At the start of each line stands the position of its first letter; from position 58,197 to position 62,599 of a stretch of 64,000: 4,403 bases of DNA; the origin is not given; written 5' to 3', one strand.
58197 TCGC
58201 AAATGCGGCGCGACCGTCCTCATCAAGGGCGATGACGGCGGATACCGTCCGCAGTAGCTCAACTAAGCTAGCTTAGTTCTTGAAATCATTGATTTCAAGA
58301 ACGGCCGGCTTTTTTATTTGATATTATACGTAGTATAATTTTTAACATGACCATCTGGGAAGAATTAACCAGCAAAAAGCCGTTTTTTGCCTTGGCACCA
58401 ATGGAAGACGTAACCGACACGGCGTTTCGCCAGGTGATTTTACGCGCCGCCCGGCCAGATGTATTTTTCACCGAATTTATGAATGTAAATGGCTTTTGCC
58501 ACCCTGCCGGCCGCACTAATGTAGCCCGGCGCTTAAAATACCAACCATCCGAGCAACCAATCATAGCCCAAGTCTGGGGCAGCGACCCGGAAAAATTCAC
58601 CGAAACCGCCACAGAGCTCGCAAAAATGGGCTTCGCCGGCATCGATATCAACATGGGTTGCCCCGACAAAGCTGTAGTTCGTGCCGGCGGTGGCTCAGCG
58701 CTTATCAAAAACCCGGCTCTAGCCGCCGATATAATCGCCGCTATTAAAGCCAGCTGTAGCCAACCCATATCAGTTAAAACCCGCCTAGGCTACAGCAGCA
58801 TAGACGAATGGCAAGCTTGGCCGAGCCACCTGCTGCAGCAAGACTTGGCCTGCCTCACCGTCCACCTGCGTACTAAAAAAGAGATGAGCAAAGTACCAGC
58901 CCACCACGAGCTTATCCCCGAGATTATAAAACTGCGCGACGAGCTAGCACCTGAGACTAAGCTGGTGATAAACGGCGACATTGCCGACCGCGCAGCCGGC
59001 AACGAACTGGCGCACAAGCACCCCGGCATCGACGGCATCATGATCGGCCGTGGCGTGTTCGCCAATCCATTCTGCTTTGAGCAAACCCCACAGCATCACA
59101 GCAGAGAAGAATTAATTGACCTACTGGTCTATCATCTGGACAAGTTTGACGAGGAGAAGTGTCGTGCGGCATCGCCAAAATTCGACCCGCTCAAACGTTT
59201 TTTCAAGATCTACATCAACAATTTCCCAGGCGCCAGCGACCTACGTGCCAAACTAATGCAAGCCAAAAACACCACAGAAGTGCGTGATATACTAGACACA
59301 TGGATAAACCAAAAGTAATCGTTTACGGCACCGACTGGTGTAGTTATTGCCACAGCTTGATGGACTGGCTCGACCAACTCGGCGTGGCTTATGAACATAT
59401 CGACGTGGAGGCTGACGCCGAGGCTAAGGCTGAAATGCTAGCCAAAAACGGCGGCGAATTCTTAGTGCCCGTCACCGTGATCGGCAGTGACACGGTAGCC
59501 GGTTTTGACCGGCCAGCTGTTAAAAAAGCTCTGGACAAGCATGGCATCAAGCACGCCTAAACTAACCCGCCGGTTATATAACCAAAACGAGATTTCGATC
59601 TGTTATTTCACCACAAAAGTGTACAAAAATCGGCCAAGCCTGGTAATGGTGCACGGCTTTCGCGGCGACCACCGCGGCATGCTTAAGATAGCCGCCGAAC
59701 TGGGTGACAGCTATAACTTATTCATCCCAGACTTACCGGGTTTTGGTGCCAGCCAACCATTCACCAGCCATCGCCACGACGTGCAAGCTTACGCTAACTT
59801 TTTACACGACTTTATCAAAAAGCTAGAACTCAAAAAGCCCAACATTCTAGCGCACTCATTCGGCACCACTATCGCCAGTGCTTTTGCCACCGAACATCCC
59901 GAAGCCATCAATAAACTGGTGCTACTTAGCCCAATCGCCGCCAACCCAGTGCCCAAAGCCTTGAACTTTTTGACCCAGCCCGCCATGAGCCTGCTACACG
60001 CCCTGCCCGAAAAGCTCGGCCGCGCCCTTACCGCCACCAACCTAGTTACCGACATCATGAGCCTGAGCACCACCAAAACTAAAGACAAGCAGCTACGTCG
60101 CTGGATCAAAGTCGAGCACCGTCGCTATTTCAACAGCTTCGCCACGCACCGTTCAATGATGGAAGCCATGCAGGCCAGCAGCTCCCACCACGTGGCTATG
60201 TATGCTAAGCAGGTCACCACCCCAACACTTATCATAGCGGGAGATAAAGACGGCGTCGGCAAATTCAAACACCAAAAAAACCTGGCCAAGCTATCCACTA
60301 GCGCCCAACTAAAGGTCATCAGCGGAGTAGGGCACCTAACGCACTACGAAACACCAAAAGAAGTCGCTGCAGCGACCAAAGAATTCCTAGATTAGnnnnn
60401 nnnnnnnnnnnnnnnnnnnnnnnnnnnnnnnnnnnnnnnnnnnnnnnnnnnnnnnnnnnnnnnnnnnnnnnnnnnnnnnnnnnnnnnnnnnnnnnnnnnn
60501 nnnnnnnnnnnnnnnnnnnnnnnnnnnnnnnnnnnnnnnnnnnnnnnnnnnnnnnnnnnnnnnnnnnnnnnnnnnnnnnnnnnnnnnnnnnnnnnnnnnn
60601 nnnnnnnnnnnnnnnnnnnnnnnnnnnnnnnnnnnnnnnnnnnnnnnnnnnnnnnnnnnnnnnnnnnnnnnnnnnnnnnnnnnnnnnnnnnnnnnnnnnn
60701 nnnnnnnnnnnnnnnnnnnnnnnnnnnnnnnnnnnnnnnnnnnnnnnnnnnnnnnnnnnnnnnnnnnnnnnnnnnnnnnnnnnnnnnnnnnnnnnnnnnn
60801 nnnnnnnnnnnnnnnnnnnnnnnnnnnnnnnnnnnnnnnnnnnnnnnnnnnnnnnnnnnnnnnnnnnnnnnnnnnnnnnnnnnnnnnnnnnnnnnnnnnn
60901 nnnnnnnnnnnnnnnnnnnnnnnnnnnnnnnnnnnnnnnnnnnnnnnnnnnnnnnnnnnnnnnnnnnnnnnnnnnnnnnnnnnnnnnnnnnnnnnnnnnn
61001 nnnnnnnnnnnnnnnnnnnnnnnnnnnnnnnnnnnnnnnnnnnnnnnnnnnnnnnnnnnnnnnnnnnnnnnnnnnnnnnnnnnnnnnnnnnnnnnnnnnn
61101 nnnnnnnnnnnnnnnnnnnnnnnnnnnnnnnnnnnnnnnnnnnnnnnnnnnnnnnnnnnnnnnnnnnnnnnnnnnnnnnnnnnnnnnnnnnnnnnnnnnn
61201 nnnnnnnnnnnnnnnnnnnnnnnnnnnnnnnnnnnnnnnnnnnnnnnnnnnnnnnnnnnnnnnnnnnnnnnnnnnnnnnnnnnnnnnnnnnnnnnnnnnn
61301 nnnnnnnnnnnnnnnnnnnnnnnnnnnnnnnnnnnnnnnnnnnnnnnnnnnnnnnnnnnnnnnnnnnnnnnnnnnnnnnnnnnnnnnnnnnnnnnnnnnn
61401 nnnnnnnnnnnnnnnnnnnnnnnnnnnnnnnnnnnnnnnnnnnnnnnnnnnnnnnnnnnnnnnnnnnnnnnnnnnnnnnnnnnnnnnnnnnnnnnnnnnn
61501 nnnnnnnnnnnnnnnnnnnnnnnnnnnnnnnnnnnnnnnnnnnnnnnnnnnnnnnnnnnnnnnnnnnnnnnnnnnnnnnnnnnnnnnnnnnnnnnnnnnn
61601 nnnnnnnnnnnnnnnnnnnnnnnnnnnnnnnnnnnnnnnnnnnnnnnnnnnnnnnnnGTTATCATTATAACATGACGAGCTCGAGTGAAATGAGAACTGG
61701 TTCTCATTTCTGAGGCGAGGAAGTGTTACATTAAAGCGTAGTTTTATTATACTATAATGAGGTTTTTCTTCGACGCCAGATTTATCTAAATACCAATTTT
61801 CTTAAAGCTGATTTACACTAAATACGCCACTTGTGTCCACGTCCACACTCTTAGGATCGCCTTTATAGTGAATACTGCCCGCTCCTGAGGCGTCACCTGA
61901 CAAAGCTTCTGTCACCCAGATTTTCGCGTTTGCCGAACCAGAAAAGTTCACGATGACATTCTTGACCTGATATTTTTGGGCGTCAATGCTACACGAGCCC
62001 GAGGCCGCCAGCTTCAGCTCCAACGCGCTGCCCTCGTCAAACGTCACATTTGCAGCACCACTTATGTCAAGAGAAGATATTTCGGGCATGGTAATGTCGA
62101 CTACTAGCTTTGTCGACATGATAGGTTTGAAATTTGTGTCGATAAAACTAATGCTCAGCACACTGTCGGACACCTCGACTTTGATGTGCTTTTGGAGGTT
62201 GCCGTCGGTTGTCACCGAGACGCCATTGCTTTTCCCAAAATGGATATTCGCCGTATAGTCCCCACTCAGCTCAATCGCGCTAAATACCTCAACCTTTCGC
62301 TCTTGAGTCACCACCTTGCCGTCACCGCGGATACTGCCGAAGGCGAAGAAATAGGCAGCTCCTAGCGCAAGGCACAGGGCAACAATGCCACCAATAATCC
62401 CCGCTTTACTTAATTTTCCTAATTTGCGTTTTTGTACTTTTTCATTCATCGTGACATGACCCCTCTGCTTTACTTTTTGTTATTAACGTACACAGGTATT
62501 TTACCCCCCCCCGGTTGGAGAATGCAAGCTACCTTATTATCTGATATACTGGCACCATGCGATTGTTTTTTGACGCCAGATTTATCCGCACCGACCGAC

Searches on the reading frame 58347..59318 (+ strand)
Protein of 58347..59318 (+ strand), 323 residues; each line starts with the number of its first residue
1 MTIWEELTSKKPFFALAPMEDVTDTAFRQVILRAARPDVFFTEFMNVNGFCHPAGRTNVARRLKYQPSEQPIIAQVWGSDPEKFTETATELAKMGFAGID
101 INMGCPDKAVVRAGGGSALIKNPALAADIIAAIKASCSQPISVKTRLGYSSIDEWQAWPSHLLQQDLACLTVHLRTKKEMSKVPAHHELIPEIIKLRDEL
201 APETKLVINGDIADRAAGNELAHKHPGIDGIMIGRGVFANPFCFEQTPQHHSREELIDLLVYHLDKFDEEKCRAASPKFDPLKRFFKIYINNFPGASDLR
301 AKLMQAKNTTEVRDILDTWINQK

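Call 8: search_protein_families(library=pfam, proteins=[window:58347-59318:+])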
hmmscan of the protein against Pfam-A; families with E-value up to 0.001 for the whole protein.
window:58347-59318:+ (323 aa): 1 family
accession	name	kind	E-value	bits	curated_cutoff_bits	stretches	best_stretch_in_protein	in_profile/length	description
PF01207.24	Dus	-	7.5e-50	170.2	20.4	1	16-317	2-303/311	Dihydrouridine synthase (Dus)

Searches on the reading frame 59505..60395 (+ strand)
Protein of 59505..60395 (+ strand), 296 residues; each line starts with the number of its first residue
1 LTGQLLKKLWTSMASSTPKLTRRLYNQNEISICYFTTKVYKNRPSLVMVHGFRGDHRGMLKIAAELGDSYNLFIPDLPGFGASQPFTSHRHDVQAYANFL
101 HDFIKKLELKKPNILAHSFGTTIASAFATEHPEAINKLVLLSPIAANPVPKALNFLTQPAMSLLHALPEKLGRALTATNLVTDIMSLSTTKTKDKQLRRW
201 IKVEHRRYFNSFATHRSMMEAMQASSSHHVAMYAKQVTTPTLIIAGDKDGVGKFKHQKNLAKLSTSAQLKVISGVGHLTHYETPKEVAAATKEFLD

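Call 8: search_protein_families(library=pfam, proteins=[window:59505-60395:+])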
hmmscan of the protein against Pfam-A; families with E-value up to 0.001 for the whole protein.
window:59505-60395:+ (296 aa): 6 families
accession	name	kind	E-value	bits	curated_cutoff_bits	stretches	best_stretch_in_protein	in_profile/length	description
PF00561.26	Abhydrolase_1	-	1.3e-26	94.2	25.8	1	44-282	1-243/245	alpha/beta hydrolase fold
PF12146.15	Hydrolase_4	-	2.7e-22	79.7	27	1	42-283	3-238/239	Serine aminopeptidase, S33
PF12697.13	Abhydrolase_6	-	1.7e-19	71.8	26.3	1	46-290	1-217/217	Alpha/beta hydrolase family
PF06821.19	Ser_hydrolase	-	6.7e-06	26.6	22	0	110-157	53-104/172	Serine hydrolase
PF12695.13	Abhydrolase_5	-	5.3e-05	23.5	27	0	231-277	93-140/164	Alpha/beta hydrolase family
PF03096.20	Ndr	-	0.00051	19.3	23.3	0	93-295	82-276/283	Ndr family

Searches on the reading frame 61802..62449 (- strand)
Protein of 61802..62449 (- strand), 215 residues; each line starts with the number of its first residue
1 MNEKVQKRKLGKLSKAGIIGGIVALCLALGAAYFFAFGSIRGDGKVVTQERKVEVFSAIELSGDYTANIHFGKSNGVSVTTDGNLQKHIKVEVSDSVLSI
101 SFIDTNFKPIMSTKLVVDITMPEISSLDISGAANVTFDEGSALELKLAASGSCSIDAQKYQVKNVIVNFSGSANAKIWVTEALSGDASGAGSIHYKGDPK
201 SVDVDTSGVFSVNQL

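Call 8: search_protein_families(library=pfam, proteins=[window:61802-62449:-])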
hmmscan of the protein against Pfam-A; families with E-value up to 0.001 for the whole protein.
window:61802-62449:- (215 aa): 1 family
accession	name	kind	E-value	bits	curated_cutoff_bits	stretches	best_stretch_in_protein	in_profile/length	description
PF10988.14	DUF2807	-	2.7e-28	99.4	24.2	2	56-139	2-82/181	Putative auto-transporter adhesin, head GIN domain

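Call 10: find_encoding_contigs(protein=window:61802-62449:-, flank=3000, max_places=10)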
Protein window:61802-62449:- (215 aa): 1 contig read that carries it; 1 place shown.
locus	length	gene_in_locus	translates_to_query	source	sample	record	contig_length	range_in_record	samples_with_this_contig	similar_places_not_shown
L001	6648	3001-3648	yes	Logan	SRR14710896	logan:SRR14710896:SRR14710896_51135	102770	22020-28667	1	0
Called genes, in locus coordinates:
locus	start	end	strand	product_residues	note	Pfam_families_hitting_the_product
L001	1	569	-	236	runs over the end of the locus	PF00702:Hydrolase, PF12710:HAD, PF13419:HAD_2 (weak), PF08282:Hydrolase_3 (weak)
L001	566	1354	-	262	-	PF03372:Exo_endo_phos, PF14529:Exo_endo_phos_2 (weak)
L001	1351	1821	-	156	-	PF01668:SmpB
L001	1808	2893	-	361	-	PF13439:Glyco_transf_4, PF20706:GT4-conflict (weak), PF00534:Glycos_transf_1, PF13692:Glyco_trans_1_4, PF13524:Glyco_trans_1_2 (weak)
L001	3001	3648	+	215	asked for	PF10988:DUF2807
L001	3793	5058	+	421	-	PF13439:Glyco_transf_4, PF20706:GT4-conflict (weak), PF13579:Glyco_trans_4_4, PF00534:Glycos_transf_1, PF13692:Glyco_trans_1_4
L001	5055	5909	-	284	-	PF00561:Abhydrolase_1, PF12146:Hydrolase_4, PF12697:Abhydrolase_6, PF06821:Ser_hydrolase (faint)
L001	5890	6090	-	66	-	PF00462:Glutaredoxin (weak)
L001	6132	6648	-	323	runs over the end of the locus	PF01207:Dus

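Call 11: find_homologous_proteins(query=window:61802-62449:-)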
Query window:61802-62449:- (215 aa): 15 proteins with E <= 0.001 among 454 candidates.
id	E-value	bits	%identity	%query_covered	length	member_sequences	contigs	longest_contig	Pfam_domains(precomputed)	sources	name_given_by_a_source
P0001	7.0e-131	452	100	100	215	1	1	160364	PF10988.15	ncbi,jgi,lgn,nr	ncbi:MAG: DUF2807 domain-containing protein [Candidatus Nomurabacteria bacterium]|jgi:hypothetical p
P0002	2.3e-21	94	32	83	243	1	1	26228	PF10988.15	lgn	-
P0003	8.9e-21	92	33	93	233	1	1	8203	PF10988.15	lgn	-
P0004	4.0e-17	80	30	87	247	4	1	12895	PF10988.15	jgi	jgi:hypothetical protein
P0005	1.6e-16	78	31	82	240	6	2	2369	PF10988.15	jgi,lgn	jgi:hypothetical protein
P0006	2.8e-15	74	31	91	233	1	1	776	PF10988.15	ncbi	-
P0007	3.6e-15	74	28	87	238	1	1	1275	PF10988.15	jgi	jgi:hypothetical protein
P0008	2.5e-14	71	27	89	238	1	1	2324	PF10988.15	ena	-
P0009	2.7e-14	71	28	87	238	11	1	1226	PF10988.15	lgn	-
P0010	3.6e-14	71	25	97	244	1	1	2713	PF10988.15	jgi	jgi:hypothetical protein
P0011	9.1e-14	69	27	87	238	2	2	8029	PF10988.15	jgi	jgi:hypothetical protein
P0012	1.2e-13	69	30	94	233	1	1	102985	PF10988.15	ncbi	ncbi:MAG: head GIN domain-containing protein [Pyrinomonadaceae bacterium]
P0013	9.0e-10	56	28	83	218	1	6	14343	PF10988.15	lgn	-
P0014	2.3e-6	45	23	88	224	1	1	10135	PF10988.15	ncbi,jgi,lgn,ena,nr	ncbi:MAG: DUF2807 domain-containing protein [Defluviitaleaceae bacterium]|nr:DUF2807 domain-containi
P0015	1.9e-4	39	25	87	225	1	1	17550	PF10988.15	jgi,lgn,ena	-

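Call 13: list_cluster_members(proteins=[window:61802-62449:-, window:62557-63642:+, window:1584-4829:+])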
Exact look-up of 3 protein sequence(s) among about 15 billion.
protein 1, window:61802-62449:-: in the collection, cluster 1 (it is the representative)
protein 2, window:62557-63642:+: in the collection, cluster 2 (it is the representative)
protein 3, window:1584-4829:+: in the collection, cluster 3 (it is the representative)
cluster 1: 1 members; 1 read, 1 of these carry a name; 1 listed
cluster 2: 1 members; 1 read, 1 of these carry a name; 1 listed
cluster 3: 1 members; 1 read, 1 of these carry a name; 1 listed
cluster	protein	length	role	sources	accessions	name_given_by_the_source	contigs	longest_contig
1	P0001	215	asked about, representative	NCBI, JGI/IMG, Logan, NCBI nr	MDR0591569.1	MAG: DUF2807 domain-containing protein [Candidatus Nomurabacteria bacterium] | hypothetical protein | DUF2807 domain-containing protein [Candidatus Nomurabacteria bacterium]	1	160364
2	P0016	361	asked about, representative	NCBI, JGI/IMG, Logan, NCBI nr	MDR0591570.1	MAG: glycosyltransferase family 4 protein [Candidatus Nomurabacteria bacterium] | glycosyltransferase involved in cell wall biosynthesis | glycosyltransferase family 4 protein [Candidatus Nomurabacteria bacterium]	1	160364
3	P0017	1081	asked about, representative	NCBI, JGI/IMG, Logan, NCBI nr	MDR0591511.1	MAG: hypothetical protein LBG75_03110 [Candidatus Nomurabacteria bacterium] | predicted outer membrane repeat protein | hypothetical protein [Candidatus Nomurabacteria bacterium]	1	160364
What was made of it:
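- Tried and rejected: Exact-protein look-ups (calls 10, 13).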

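Call 24: find_encoding_contigs(protein=P0002, flank=3000, max_places=4)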
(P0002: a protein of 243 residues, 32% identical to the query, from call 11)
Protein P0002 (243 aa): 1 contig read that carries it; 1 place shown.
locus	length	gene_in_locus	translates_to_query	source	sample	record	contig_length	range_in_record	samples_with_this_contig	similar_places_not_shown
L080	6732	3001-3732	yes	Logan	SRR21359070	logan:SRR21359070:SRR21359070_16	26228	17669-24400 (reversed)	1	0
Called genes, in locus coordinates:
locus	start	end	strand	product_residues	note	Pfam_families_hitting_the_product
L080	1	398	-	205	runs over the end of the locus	PF00857:Isochorismatase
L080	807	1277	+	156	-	PF04542:Sigma70_r2, PF08281:Sigma70_r4_2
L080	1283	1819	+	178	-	-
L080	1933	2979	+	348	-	PF13349:DUF4097 (weak)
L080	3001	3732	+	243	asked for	PF10988:DUF2807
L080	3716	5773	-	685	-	PF22745:Nlig-Ia, PF01653:DNA_ligase_aden, PF03120:OB_DNA_ligase, PF03119:DNA_ligase_ZBD, PF12826:HHH_2, PF14520:HHH_5 (weak), PF00533:BRCT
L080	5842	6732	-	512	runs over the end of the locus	PF03901:Glyco_transf_22, PF13231:PMT_2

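Call 25: find_encoding_contigs(protein=P0003, flank=3000, max_places=4)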
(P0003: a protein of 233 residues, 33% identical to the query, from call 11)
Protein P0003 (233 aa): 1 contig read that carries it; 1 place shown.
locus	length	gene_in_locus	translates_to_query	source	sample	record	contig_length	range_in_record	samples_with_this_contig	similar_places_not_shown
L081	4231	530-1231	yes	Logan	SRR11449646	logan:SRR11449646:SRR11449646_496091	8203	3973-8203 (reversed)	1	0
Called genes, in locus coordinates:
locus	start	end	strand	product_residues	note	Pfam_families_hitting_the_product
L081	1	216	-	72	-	?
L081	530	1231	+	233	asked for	PF10988:DUF2807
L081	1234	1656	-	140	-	PF07924:NuiA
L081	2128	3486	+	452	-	PF11638:DnaA_N, PF00308:Bac_DnaA, PF00004:AAA (weak), PF01695:IstB_IS21 (weak), PF22688:Hda_lid (faint), PF08299:Bac_DnaA_C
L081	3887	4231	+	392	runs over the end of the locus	PF00712:DNA_pol3_beta, PF02767:DNA_pol3_beta_2, PF02768:DNA_pol3_beta_3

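Call 26: find_encoding_contigs(protein=P0004, flank=3000, max_places=4)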
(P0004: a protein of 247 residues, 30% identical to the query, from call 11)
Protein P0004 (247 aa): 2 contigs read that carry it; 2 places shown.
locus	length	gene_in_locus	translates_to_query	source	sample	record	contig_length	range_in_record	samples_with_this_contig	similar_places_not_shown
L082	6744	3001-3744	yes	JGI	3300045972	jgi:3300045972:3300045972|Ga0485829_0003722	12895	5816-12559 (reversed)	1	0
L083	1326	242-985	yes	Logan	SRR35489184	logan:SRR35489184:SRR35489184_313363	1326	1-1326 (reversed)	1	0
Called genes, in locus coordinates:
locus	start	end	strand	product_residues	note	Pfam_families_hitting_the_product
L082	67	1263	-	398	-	PF13458:Peripla_BP_6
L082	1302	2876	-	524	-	PF00117:GATase, PF07722:Peptidase_C26, PF02540:NAD_synthase, PF00958:GMP_synt_C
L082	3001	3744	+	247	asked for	PF10988:DUF2807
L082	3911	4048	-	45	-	-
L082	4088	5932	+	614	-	PF02518:HATPase_c, PF13589:HATPase_c_3, PF00183:HSP90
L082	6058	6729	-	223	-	PF08242:Methyltransf_12 (faint), PF08241:Methyltransf_11 (weak), PF13649:Methyltransf_25 (weak)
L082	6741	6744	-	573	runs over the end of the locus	PF01368:DHH, PF02272:DHHA1, PF17768:RecJ_OB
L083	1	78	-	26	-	?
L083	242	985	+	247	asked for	PF10988:DUF2807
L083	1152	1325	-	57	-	?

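Call 56: predict_structure(alignment_id=A1)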
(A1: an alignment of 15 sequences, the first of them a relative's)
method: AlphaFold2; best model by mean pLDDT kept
length: 215 residues; sequences in the alignment: 15
mean_pLDDT: 88.9   pTM: 0.76
mean pLDDT of the five models: 88.9, 87.7, 87.5, 86.9, 86.2
residues with pLDDT >= 90: 151; 70-90: 33; 50-70: 29; < 50: 2
segments of 3 or more residues with pLDDT < 50: none
pLDDT, mean of each block of 10 residues (from residue 1): 55 71 76 64 91 96 94 96 91 97 75 85 96 95 97 96 98 97 97 98 97 97
secondary structure, 60 per line:
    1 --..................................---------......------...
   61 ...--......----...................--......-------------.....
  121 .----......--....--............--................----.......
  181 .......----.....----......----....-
elements in order: H3-36 E46-51 E58-63 E66-71 E76-82 H83-88 E89-94 E97-102 E116-121 E126-131 E134-137 E140-151 E154-169 E174-187 E192-196 E201-206 E211-214
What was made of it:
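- On DUF2807 / head GIN domain 'putative adhesin' family (the gene product): The AlphaFold model has pLDDT 88.9 (call 56).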

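Call 59: fold_search(model_id=the predicted structure, library=pdb)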
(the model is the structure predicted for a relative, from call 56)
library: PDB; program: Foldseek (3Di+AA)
matches with E <= 10: 53; with E <= 0.001: 21
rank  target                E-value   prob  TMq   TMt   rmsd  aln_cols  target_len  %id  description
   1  3jx8_D                6.7e-12  1.00  0.45  0.40   7.4       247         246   18  Crystal structure of Putative lipid binding protein (YP_001304415.1) from Parabacteroides distasonis ATCC 8503 at 2.16 (released 2009-11-10)
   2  3jx8_A                2.1e-11  1.00  0.45  0.40   7.6       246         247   19  Crystal structure of Putative lipid binding protein (YP_001304415.1) from Parabacteroides distasonis ATCC 8503 at 2.16 (released 2009-11-10)
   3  3pet_A                2.7e-11  1.00  0.55  0.54   5.5       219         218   19  Crystal structure of a putative adhesin (BF0245) from Bacteroides fragilis NCTC 9343 at 2.07 A resolution (released 2011-02-09)
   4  4opw_A                3.2e-11  1.00  0.39  0.35   8.4       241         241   19  Crystal structure of a putative adhesin (PARMER_02777) from Parabacteroides merdae ATCC 43184 at 1.75 A resolution (released 2014-04-02)
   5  4opw_B                3.5e-11  1.00  0.41  0.37   7.8       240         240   20  Crystal structure of a putative adhesin (PARMER_02777) from Parabacteroides merdae ATCC 43184 at 1.75 A resolution (released 2014-04-02)
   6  3ljy_A                1.9e-10  1.00  0.39  0.35   7.5       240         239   21  Crystal structure of putative adhesin (YP_001304413.1) from Parabacteroides distasonis ATCC 8503 at 2.41 A resolution (released 2010-03-02)
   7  3lyc_L                2.5e-10  1.00  0.45  0.41   6.8       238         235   18  Crystal structure of Putative pectinase (YP_001304412.1) from Parabacteroides distasonis ATCC 8503 at 2.30 A resolutio (released 2010-03-16)
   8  3ljy_B                5.4e-10  1.00  0.39  0.35   7.5       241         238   21  Crystal structure of putative adhesin (YP_001304413.1) from Parabacteroides distasonis ATCC 8503 at 2.41 A resolution (released 2010-03-02)
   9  3lyc_D                6.3e-10  1.00  0.41  0.37   8.1       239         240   17  Crystal structure of Putative pectinase (YP_001304412.1) from Parabacteroides distasonis ATCC 8503 at 2.30 A resolutio (released 2010-03-16)
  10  3lyc_A                7.0e-10  1.00  0.50  0.45   6.9       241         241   17  Crystal structure of Putative pectinase (YP_001304412.1) from Parabacteroides distasonis ATCC 8503 at 2.30 A resolutio (released 2010-03-16)
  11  3lyc_F                8.2e-10  1.00  0.38  0.34   7.5       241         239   16  Crystal structure of Putative pectinase (YP_001304412.1) from Parabacteroides distasonis ATCC 8503 at 2.30 A resolutio (released 2010-03-16)
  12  3lyc_J                9.2e-10  1.00  0.42  0.38   7.2       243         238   16  Crystal structure of Putative pectinase (YP_001304412.1) from Parabacteroides distasonis ATCC 8503 at 2.30 A resolutio (released 2010-03-16)
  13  3lyc_N                1.4e-09  1.00  0.44  0.40   6.9       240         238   17  Crystal structure of Putative pectinase (YP_001304412.1) from Parabacteroides distasonis ATCC 8503 at 2.30 A resolutio (released 2010-03-16)
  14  3lyc_P                2.4e-09  1.00  0.44  0.41   7.2       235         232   16  Crystal structure of Putative pectinase (YP_001304412.1) from Parabacteroides distasonis ATCC 8503 at 2.30 A resolutio (released 2010-03-16)
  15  3lyc_B                5.7e-09  1.00  0.37  0.34   8.5       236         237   14  Crystal structure of Putative pectinase (YP_001304412.1) from Parabacteroides distasonis ATCC 8503 at 2.30 A resolutio (released 2010-03-16)
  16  4ygu_D                8.7e-09  1.00  0.67  0.81   2.7       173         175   21  Crystal structure of a putative adhesin (BACEGG_01763) from Bacteroides eggerthii DSM 20697 at 2.20 A resolution (released 2015-03-11)
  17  4ygu_C                1.6e-08  1.00  0.65  0.82   2.4       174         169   20  Crystal structure of a putative adhesin (BACEGG_01763) from Bacteroides eggerthii DSM 20697 at 2.20 A resolution (released 2015-03-11)
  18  4ygu_A                3.0e-08  1.00  0.64  0.82   2.4       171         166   20  Crystal structure of a putative adhesin (BACEGG_01763) from Bacteroides eggerthii DSM 20697 at 2.20 A resolution (released 2015-03-11)
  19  4ygu_B                7.8e-08  1.00  0.63  0.80   2.9       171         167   20  Crystal structure of a putative adhesin (BACEGG_01763) from Bacteroides eggerthii DSM 20697 at 2.20 A resolution (released 2015-03-11)
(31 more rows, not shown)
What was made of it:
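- On SSR-mediated transcriptional phase variation (contingency promoter): The product is a transmembrane helix plus a DUF2807 beta-helix domain (calls 8, 56, 59).
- On DUF2807 / head GIN domain 'putative adhesin' family (the gene product): Foldseek matches 4ygu (TM-score 0.81 normalised to target length), 3pet and 3jx8 (call 59). The PDB matches are structural-genomics entries labelled 'putative' (call 59).
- The product is an envelope protein (calls 8, 56, 59).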
